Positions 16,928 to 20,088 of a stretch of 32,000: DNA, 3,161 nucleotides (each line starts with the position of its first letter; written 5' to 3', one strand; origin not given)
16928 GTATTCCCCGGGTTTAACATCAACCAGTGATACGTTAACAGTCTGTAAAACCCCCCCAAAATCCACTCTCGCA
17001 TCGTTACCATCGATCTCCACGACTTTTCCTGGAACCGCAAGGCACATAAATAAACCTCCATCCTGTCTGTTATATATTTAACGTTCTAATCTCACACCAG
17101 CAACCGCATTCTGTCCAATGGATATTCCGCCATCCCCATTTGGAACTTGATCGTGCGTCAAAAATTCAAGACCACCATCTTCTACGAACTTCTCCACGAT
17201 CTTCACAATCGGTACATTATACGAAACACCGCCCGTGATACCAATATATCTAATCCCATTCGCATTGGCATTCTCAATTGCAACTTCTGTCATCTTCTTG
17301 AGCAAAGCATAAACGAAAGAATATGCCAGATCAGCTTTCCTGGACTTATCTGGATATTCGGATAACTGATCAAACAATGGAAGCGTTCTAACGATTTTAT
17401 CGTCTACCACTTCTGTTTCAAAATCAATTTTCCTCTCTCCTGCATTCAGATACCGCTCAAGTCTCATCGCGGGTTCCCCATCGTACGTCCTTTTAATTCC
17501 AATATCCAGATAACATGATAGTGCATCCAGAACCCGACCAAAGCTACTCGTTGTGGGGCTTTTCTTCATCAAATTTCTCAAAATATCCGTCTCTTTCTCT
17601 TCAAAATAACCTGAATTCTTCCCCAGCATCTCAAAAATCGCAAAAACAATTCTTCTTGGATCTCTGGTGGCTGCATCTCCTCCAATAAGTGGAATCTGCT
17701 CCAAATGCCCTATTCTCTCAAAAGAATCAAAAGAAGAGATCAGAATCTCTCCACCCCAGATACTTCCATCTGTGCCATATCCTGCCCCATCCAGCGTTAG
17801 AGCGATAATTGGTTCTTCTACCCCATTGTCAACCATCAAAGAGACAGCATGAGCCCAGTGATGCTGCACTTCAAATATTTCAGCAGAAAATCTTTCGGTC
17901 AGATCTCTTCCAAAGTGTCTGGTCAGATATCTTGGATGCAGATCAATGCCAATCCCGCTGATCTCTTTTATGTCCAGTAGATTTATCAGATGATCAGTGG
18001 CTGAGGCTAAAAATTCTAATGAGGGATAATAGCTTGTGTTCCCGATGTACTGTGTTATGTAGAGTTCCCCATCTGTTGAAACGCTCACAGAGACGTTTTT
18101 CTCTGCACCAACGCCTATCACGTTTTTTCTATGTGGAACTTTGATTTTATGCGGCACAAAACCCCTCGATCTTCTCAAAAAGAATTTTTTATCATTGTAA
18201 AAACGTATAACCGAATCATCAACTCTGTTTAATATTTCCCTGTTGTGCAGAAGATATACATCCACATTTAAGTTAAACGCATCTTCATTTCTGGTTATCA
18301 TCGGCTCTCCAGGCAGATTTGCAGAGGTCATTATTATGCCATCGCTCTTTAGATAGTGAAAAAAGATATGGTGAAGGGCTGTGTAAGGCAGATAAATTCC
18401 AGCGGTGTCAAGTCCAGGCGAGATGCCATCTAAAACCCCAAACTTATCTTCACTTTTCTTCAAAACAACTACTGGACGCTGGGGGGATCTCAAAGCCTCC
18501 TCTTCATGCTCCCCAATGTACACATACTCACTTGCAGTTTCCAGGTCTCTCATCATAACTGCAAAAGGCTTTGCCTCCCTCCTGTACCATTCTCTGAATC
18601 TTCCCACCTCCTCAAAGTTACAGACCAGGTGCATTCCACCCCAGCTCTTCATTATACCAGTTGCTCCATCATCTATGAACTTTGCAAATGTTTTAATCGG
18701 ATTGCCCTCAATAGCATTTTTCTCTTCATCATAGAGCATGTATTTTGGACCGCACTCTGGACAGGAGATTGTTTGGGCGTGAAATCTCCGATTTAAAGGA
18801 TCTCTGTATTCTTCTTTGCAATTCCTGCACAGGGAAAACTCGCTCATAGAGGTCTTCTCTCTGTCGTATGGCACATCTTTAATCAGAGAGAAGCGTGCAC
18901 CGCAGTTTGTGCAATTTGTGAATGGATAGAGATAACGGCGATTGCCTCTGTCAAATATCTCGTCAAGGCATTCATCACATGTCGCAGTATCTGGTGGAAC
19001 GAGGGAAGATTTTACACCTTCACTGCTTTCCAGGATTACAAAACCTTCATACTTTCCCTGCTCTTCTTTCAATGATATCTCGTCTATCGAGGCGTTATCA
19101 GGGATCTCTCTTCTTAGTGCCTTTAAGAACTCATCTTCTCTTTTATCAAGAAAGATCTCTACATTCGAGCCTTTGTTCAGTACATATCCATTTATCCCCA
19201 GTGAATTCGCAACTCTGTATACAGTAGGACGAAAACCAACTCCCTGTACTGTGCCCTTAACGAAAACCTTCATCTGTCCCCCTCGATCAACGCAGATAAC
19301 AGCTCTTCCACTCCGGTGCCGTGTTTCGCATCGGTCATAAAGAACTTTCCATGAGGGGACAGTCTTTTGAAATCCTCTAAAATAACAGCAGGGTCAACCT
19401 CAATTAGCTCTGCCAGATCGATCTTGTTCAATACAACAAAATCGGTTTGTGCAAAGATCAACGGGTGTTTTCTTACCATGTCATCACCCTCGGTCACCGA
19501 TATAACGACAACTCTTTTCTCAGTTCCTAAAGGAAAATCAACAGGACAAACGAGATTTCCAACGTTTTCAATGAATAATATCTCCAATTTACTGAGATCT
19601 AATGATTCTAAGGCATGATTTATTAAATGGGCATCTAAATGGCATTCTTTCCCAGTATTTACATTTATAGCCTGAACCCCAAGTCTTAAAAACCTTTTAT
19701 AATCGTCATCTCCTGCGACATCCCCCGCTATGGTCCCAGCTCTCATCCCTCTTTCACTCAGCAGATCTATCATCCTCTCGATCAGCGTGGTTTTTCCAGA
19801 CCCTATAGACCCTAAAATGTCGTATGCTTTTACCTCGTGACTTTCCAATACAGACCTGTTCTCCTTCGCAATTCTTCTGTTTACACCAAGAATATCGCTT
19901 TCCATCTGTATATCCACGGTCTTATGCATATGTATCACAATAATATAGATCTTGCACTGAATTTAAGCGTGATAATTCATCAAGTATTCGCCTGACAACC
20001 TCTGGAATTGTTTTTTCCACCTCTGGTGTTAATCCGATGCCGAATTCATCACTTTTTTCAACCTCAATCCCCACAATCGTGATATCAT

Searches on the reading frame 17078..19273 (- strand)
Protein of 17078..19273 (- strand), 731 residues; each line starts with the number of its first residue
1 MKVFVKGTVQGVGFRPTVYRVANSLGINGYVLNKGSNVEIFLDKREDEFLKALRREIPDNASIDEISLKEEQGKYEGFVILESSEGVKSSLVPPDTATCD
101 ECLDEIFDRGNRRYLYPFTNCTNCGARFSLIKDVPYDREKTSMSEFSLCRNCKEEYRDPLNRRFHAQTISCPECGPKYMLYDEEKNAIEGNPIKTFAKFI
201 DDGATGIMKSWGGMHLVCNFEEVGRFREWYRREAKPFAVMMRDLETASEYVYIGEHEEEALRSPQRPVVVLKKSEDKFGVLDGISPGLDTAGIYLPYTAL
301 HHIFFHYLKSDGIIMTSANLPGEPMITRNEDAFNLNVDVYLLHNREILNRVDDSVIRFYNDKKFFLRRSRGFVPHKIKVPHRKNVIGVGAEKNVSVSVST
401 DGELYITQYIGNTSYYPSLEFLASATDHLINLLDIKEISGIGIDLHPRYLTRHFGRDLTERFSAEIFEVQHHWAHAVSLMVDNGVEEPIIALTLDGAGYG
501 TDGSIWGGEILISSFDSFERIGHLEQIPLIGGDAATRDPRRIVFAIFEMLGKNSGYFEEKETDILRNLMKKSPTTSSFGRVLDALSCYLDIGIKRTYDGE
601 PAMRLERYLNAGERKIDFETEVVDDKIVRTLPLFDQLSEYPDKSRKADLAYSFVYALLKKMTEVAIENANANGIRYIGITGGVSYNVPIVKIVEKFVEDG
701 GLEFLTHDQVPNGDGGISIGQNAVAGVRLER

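Call 11: search_protein_families(library=pfam, proteins=[window:17078-19273:-], max_evalue=0.001)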
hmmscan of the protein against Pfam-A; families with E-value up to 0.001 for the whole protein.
window:17078-19273:- (731 aa): 6 families
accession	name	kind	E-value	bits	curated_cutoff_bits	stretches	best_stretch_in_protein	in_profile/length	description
PF22521.2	HypF_C_2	-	2.5e-59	201.4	27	1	492-721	2-241/241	Carbamoyltransferase, Kae1-like Domain, second subdomain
PF07503.17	zf-HYPF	-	5.4e-31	106.6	23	2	148-180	1-33/34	HypF finger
PF01300.24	Sua5_yciO_yrdC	-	1.4e-30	106.6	25.1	1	199-369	2-178/178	Telomere recombination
PF17788.7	HypF_C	-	3e-19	70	23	1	382-482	3-99/99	HypF Kae1-like domain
PF00708.24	Acylphosphatase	-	1.2e-16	61.1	22.5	1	2-80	2-85/85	Acylphosphatase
PF00814.31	TsaD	-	0.00083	19.6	24.8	0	637-702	190-245/264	tRNA N6-adenosine threonylcarbamoyltransferase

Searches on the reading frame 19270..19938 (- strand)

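Call 21: search_protein_families(library=pfam, proteins=[window:19270-19938:-], max_evalue=0.0001)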
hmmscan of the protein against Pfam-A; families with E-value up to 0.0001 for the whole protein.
window:19270-19938:- (222 aa): 5 families
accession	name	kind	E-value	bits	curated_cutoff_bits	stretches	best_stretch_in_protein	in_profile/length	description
PF02492.25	cobW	-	1.1e-17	64.6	20.7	1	41-199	5-178/180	CobW/HypB/UreG, nucleotide-binding domain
PF03308.22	MeaB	-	2.7e-06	27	23.1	0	41-73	38-70/273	Methylmalonyl Co-A mutase-associated GTPase MeaB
PF03205.20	MobB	-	4.2e-06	27.1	26.6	1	41-73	4-36/133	Molybdopterin guanine dinucleotide synthesis protein B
PF13401.12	AAA_22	-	3.1e-05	24.7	27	1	41-129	10-96/130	AAA domain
PF00009.33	GTP_EFTU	-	8.8e-05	22.6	26.5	0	41-65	8-32/188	Elongation factor Tu GTP binding domain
